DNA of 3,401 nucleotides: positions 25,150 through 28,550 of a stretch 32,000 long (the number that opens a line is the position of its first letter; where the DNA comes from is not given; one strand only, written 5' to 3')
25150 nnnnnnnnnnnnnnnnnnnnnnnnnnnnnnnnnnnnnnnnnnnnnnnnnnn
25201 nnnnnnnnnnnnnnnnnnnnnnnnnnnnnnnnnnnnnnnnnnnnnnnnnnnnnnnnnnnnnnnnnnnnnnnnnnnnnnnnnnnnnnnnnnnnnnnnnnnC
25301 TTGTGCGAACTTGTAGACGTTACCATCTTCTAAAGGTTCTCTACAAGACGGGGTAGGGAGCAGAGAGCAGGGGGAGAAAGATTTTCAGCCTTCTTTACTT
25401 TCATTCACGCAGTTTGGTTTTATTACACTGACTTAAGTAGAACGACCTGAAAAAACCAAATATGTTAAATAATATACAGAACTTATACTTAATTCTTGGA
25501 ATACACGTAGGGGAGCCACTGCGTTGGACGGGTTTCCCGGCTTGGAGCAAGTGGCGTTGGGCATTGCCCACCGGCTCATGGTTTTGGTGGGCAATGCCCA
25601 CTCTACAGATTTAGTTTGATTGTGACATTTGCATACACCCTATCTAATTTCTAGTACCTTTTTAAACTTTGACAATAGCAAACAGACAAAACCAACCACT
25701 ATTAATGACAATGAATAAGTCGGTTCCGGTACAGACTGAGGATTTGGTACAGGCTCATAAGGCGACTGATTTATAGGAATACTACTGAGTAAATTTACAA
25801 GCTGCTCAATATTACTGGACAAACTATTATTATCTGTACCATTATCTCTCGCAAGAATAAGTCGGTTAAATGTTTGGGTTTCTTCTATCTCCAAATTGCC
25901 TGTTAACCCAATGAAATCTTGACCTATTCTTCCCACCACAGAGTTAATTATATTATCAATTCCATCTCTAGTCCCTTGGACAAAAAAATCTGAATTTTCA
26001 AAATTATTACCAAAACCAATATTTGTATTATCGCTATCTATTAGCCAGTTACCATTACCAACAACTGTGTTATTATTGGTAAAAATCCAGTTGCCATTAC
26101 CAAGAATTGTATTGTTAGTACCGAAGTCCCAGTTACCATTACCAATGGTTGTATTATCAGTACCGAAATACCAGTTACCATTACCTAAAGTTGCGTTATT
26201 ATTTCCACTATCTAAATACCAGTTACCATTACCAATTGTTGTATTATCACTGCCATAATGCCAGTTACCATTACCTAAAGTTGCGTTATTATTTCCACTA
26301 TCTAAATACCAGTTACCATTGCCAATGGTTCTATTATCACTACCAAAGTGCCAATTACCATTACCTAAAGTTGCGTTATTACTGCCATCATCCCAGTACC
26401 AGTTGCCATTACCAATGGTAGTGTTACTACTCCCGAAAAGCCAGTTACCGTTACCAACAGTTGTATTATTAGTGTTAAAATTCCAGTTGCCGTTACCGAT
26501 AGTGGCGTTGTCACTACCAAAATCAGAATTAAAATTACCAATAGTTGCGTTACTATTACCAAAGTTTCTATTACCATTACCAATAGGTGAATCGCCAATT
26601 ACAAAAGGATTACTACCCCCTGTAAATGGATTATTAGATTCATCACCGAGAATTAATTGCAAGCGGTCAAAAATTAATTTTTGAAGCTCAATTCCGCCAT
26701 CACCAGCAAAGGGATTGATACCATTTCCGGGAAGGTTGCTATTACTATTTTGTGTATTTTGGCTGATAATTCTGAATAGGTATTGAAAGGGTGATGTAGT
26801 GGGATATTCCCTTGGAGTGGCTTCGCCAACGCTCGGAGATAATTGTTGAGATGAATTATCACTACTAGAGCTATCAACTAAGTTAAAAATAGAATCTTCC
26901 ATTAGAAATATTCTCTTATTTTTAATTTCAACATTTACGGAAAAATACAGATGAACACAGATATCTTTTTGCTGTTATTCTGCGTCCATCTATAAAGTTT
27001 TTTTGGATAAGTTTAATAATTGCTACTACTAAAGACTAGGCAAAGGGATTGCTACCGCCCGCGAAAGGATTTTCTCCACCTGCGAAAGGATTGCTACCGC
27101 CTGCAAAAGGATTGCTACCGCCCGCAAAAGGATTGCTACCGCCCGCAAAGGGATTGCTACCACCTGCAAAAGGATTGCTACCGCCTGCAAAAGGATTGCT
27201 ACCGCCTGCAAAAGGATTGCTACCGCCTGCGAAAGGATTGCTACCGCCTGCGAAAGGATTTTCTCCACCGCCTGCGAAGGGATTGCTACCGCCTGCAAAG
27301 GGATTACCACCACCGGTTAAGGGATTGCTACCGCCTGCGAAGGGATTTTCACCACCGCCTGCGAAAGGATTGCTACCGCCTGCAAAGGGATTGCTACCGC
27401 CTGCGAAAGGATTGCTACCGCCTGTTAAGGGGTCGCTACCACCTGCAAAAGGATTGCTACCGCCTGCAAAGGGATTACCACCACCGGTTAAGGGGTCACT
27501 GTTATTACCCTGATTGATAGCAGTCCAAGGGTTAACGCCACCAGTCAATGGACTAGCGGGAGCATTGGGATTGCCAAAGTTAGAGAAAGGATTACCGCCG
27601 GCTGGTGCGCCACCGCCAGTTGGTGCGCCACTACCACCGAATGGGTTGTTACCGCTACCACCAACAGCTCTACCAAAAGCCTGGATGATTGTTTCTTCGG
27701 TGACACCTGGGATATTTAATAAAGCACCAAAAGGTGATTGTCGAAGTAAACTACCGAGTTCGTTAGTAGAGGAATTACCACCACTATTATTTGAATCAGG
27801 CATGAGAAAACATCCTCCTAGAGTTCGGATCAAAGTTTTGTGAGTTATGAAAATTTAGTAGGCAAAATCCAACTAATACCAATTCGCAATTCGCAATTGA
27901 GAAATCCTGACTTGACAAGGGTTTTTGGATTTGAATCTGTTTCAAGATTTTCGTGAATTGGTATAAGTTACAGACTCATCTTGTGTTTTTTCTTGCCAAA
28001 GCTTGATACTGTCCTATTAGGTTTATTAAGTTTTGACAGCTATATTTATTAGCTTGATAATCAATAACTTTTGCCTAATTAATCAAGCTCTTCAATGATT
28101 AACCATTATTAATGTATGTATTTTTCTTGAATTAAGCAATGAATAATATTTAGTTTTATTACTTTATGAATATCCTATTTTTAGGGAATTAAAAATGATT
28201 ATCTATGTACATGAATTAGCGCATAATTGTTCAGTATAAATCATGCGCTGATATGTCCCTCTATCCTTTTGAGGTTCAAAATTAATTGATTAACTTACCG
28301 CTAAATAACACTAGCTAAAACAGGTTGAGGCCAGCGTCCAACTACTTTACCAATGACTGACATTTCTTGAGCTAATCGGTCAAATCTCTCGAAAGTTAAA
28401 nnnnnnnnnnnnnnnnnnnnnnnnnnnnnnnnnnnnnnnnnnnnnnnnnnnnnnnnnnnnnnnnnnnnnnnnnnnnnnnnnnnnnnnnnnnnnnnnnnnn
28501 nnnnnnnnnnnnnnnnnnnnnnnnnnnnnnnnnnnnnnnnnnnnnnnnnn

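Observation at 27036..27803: Protein made of 22 tandem GGSNPFA heptads, encoded by a near-perfect 21-bp array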

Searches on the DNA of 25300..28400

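Call 79: search_rna_families(source=window, start=25300, end=28400, threshold=evalue, max_evalue=1)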
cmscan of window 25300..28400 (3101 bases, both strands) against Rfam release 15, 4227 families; matches with E-value up to 1: 0.
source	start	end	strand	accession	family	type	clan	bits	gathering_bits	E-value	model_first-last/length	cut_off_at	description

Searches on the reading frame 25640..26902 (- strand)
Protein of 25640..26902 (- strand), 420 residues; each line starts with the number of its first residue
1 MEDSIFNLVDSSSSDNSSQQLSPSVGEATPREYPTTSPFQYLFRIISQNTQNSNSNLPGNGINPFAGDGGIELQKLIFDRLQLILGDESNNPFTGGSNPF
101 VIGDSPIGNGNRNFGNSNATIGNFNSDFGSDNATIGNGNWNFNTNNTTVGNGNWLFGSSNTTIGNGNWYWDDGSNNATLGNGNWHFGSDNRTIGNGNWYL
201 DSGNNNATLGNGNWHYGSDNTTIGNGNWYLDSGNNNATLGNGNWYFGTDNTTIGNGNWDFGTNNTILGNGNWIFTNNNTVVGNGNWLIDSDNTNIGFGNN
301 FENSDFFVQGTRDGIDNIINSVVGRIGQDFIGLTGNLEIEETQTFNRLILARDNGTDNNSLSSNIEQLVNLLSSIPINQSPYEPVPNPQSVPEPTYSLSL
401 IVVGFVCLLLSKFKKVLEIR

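Call 5: search_protein_families(library=pfam, proteins=[window:25640-26902:-], max_evalue=1)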
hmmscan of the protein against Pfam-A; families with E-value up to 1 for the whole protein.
window:25640-26902:- (420 aa): 0 families

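Call 6: search_protein_families(library=ncbifam, proteins=[window:25640-26902:-], max_evalue=1)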
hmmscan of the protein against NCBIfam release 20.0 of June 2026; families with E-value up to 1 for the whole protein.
window:25640-26902:- (420 aa): 0 families

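Call 36: find_homologous_proteins(query=window:25640-26902:-)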
Query window:25640-26902:- (420 aa): 256 proteins with E <= 0.001 among 5257 candidates; the best 120 are listed.
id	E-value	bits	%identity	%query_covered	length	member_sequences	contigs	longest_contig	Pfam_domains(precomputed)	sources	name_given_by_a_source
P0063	9.6e-246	834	89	100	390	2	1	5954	-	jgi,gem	-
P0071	1.9e-176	606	68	100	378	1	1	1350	-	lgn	-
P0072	9.6e-167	574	62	100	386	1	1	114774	-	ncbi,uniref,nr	ncbi:hypothetical protein [Nostoc parmelioides]|uniref:Uncharacterized protein n=1 Tax=Nostoc parmel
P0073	3.1e-161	555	58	100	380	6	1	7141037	-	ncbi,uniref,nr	ncbi:PEP-CTERM sorting domain-containing protein [Nostoc sp. MS1]|uniref:PEP-CTERM sorting domain-co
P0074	2.8e-150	519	57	97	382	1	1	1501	-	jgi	-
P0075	1.4e-125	438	57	88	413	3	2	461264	-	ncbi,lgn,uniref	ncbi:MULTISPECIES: hypothetical protein [unclassified Anabaena]|uniref:hypothetical protein n=1 Tax=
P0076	6.8e-125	436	63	83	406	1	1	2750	-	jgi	jgi:hypothetical protein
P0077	7.0e-121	422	49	94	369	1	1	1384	-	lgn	-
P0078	1.3e-119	418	52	87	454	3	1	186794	-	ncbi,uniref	ncbi:hypothetical protein ACEYW6_14410 [Nostoc sp. UIC 10607]|uniref:hypothetical protein n=1 Tax=No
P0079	1.3e-118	415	50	87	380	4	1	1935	-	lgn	-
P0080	2.8e-117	410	51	92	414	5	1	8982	-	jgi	jgi:hypothetical protein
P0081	2.5e-115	404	54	92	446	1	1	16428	-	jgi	-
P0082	2.7e-115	404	46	98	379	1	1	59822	-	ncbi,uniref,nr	ncbi:hypothetical protein IQ259_13775 [Fortiea sp. LEGE XX443]|uniref:hypothetical protein n=1 Tax=F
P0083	2.8e-115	404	54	86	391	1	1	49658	-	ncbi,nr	ncbi:hypothetical protein VB735_13160 [Halotia wernerae UHCC 0503]|nr:hypothetical protein [Halotia 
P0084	6.8e-115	403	51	86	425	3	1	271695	-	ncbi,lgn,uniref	ncbi:hypothetical protein [Nostoc sp.]|uniref:hypothetical protein n=1 Tax=Nostoc sp. TaxID=1180 Rep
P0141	4.4e-60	222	43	69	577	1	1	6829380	PF21300.3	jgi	jgi:hypothetical protein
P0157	7.9e-56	208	40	70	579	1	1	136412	PF21300.3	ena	-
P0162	5.2e-55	205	42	70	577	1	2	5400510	PF21300.3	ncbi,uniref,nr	ncbi:hypothetical protein H6G81_14175 [Scytonema hofmannii FACHB-248]|uniref:Uncharacterized protein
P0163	8.4e-55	205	48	48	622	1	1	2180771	PF21300.3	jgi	jgi:hypothetical protein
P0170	4.3e-53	199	37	84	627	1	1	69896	PF21300.3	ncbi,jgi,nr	ncbi:MAG: hypothetical protein KME31_14835 [Tolypothrix carrinoi HA7290-LM1]|jgi:hypothetical protei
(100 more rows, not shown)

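Call 62: predict_structure(alignment_id=A5)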
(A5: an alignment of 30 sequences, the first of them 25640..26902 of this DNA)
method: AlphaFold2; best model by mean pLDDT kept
length: 420 residues; sequences in the alignment: 30
mean_pLDDT: 53.8   pTM: 0.46
mean pLDDT of the five models: 53.8, 50.7, 44.0, 43.2, 41.1
residues with pLDDT >= 90: 0; 70-90: 141; 50-70: 76; < 50: 203
segments of 3 or more residues with pLDDT < 50: 1-108, 291-306, 332-400, 414-420
pLDDT, mean of each block of 10 residues (from residue 1): 26 24 29 31 32 28 35 43 40 32 35 77 79 78 80 79 75 73 80 77 70 77 77 71 71 75 66 66 62 37 48 59 55 43 38 38 46 38 34 37 56 47
secondary structure, 60 per line:
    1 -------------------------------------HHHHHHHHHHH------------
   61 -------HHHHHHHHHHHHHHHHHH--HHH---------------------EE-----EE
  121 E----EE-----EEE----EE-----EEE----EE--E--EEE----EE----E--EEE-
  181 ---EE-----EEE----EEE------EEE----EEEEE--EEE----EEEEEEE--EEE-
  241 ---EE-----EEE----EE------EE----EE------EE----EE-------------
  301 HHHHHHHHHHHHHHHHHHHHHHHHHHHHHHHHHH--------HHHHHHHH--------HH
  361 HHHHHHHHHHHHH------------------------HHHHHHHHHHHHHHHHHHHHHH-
elements in order: H38-48 H68-85 E119-121 E133-135 E147-149 E161-163 E177-179 E191-193 E198-200 E207-209 E214-218 E221-223 E228-234 E237-239 E251-253 H301-334 H343-350 H359-373 H398-419

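Call 64: fold_search(model_id=the predicted structure, library=pdb)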
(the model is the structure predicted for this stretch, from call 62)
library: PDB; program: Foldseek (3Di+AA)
matches with E <= 10: 70; with E <= 0.001: 4
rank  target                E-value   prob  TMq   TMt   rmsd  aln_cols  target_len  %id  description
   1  9gh4_A                7.5e-05  1.00  0.31  0.48   3.3       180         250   18  Fusobacterium nucleatum adhesin CbpF (released 2025-04-02)
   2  9gh5_A                9.2e-05  1.00  0.29  0.47   5.5       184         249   20  Complex of Fusobacterium nucleatum CbpF with human CEACAM1 (released 2025-04-02)
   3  9u93_A                3.0e-04  1.00  0.27  0.41   8.2       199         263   19  Cryo-EM structure of Fusobacterium nucleatum CbpF in complex with human CEACAM5 (released 2025-09-03)
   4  7o23                  7.0e-04  1.00  0.19  0.23  14.2       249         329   15  C-terminal head domain of the trimeric autotransporter adhesin BpaC from Burkholderia pseudomallei fused to a GCN4 ancho (released 2022-06-29)
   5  2wle_C                7.7e-03  0.30  0.11  0.18  11.5       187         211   15  Crystallographic analysis of the polysialic acid O-acetyltransferase OatWY (released 2009-06-30)
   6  3d8v                  9.9e-03  0.44  0.14  0.13  11.8       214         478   11  Crystal structure of GlmU from Mycobacterium tuberculosis in complex with uridine-diphosphate-N-acetylglucosamine (released 2009-03-10)
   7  3jqy_B                1.3e-02  0.30  0.12  0.18  12.7       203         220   11  Crystal Structure of the polySia specific acetyltransferase NeuO (released 2010-08-18)
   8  3s6l_B                1.7e-02  1.00  0.20  0.48   5.1       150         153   16  Crystal structure of a YadA-like head domain of the trimeric autotransporter adhesin BoaA from Burkholderia pseudomall (released 2011-06-22)
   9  2xqh                  1.8e-02  0.51  0.15  0.22  20.8       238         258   13  Crystal structure of an immunoglobulin-binding fragment of the trimeric autotransporter adhesin EibD (released 2011-07-20)
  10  3wp8                  2.1e-02  0.60  0.15  0.18  10.4       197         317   14  Acinetobacter sp. Tol 5 AtaA C-terminal Ylhead fused to GCN4 adaptors (Chead) (released 2015-03-04)
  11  9dr4                  2.6e-02  0.80  0.21  0.20  10.8       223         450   12  Crystal structure of bifunctional GlmU from Staphylococcus aureus NCTC 8325 complexed with UTP, CoA and Glc 1-P (released 2025-05-14)
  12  3jqy_C                2.7e-02  0.21  0.12  0.19  12.9       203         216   11  Crystal Structure of the polySia specific acetyltransferase NeuO (released 2010-08-18)
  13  4ihg_D                2.7e-02  0.18  0.13  0.15  13.8       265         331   11  Chasing Acyl Carrier Protein Through a Catalytic Cycle of Lipid A Production (released 2013-11-13)
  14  5vmk_B                4.1e-02  0.41  0.18  0.18  12.7       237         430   12  Crystal structure of a bifunctional GlmU UDP-N-acetylglucosamine diphosphorylase/glucosamine-1- phosphate N-acetyltran (released 2017-05-24)
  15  6p83_B                4.1e-02  0.28  0.17  0.20  18.3       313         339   14  E.coli LpxD in complex with compound 1o (released 2019-08-28)
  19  3s6l_A                8.9e-02  0.87  0.14  0.33   8.9       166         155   16  Crystal structure of a YadA-like head domain of the trimeric autotransporter adhesin BoaA from Burkholderia pseudomall (released 2011-06-22)
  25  3s6l_D                1.3e-01  0.60  0.17  0.36   8.7       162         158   17  Crystal structure of a YadA-like head domain of the trimeric autotransporter adhesin BoaA from Burkholderia pseudomall (released 2011-06-22)
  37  3s6l_E                4.1e-01  0.99  0.25  0.64   2.3       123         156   21  Crystal structure of a YadA-like head domain of the trimeric autotransporter adhesin BoaA from Burkholderia pseudomall (released 2011-06-22)
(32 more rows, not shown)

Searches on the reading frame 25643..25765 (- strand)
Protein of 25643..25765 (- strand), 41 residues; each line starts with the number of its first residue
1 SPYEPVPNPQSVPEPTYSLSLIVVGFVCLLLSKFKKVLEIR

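Call 65: search_protein_families(library=ncbifam, proteins=[window:25643-25765:-], max_evalue=10)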
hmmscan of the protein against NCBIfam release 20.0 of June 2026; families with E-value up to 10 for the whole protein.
seq(41 aa): 2 families
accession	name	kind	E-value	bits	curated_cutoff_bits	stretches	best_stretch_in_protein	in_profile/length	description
TIGR02595.1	PEP_CTERM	domain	0.016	16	16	1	12-36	1-24/24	PEP-CTERM sorting domain-containing protein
NF038130.1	PEP_NF038130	equivalog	0.079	12.6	60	1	9-28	260-279/283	NF038130 family PEP-CTERM protein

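Call 66: search_protein_families(library=pfam, proteins=[window:25643-25765:-], max_evalue=10)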
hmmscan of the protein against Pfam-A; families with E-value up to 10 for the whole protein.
seq(41 aa): 1 family
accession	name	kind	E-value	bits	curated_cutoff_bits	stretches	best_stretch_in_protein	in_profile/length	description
PF07589.16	PEP-CTERM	-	0.036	14.6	20.7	1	11-32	1-22/24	PEP-CTERM motif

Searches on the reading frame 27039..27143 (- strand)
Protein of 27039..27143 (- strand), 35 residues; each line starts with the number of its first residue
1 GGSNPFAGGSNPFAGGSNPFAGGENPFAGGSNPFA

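Call 65: search_protein_families(library=ncbifam, proteins=[window:27039-27143:-], max_evalue=10)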
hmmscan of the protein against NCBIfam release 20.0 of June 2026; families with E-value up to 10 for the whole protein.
seq(35 aa): 0 families

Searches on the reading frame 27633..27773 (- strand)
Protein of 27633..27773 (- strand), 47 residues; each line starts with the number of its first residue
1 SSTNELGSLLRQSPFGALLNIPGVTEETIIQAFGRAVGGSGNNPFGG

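Call 50: find_homologous_proteins(query=A4, max_evalue=0.01)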
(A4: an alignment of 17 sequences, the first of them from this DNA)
Query A4 (17 sequences) (47 aa, profile of the alignment): 7 proteins with E <= 0.01 among 337 candidates.
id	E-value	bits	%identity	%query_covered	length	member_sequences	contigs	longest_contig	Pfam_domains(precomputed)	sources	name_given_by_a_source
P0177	5.1e-7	47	100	9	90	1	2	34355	-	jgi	jgi:hypothetical protein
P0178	8.4e-7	47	45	68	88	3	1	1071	-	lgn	-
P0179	1.1e-6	46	53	68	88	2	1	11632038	-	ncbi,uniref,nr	ncbi:hypothetical protein WA1_47420 [Scytonema hofmannii PCC 7110]|uniref:Uncharacterized protein n=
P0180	1.5e-6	46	64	23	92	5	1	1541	-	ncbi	-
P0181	4.4e-6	44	32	81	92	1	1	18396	-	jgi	jgi:hypothetical protein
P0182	1.3e-5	43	45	68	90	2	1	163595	-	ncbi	ncbi:hypothetical protein NUACC21_43130 [Scytonema sp. NUACC21]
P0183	5.7e-4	38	45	68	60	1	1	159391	-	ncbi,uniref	ncbi:hypothetical protein [Scytonema sp. NUACC26]|uniref:hypothetical protein n=1 Tax=Scytonema sp.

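Call 52: find_encoding_contigs(protein=P0179, flank=10000, max_places=1)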
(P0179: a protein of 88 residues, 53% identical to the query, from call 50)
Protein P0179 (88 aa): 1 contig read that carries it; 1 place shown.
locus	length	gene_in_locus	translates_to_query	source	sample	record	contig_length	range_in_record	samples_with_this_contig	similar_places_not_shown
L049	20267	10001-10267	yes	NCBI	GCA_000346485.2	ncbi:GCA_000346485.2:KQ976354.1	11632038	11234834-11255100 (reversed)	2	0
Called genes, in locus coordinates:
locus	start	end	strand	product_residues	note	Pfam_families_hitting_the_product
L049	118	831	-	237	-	-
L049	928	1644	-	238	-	-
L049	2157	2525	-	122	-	-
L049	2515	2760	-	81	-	-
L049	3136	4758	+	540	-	PF14104:DUF4277, PF01609:DDE_Tnp_1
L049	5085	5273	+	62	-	-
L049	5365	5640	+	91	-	-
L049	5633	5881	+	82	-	PF10049:DUF2283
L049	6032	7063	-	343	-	-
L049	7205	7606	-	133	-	PF01385:OrfB_IS605, PF07282:Cas12f1-like_TNB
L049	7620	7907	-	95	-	PF12323:HTH_OrfB_IS605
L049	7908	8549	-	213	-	PF00376:MerR, PF12728:HTH_17 (weak), PF13411:MerR_1 (weak), PF00239:Resolvase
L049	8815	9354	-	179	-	PF07884:VKOR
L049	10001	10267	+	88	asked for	-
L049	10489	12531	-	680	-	PF08450:SGL (faint), PF01436:NHL (faint)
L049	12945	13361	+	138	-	PF13564:DoxX_2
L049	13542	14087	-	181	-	-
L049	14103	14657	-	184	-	-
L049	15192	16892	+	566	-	PF12450:vWF_A, PF00092:VWA, PF13519:VWA_2, PF13768:VWA_3, PF12034:YfbK_C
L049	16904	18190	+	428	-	PF00069:Pkinase, PF07714:PK_Tyr_Ser-Thr, PF01636:APH (faint), PF13576:Pentapeptide_3 (faint), PF00805:Pentapeptide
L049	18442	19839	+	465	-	PF01979:Amidohydro_1, PF07969:Amidohydro_3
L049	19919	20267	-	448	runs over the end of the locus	PF03448:MgtE_N, PF00571:CBS, PF01769:MgtE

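Call 88: search_protein_families(library=ncbifam, proteins=[L049:10489-12531:-], max_evalue=0.00001)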
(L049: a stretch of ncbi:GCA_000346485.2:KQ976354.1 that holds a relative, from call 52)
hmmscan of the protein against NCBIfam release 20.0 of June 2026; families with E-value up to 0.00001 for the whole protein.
L049:10489-12531:- (680 aa): 1 family
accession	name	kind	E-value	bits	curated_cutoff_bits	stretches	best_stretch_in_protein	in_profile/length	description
NF033206.1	ScyE_fam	subfamily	8.5e-08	32.1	80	1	217-300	5-94/333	ScyD/ScyE family protein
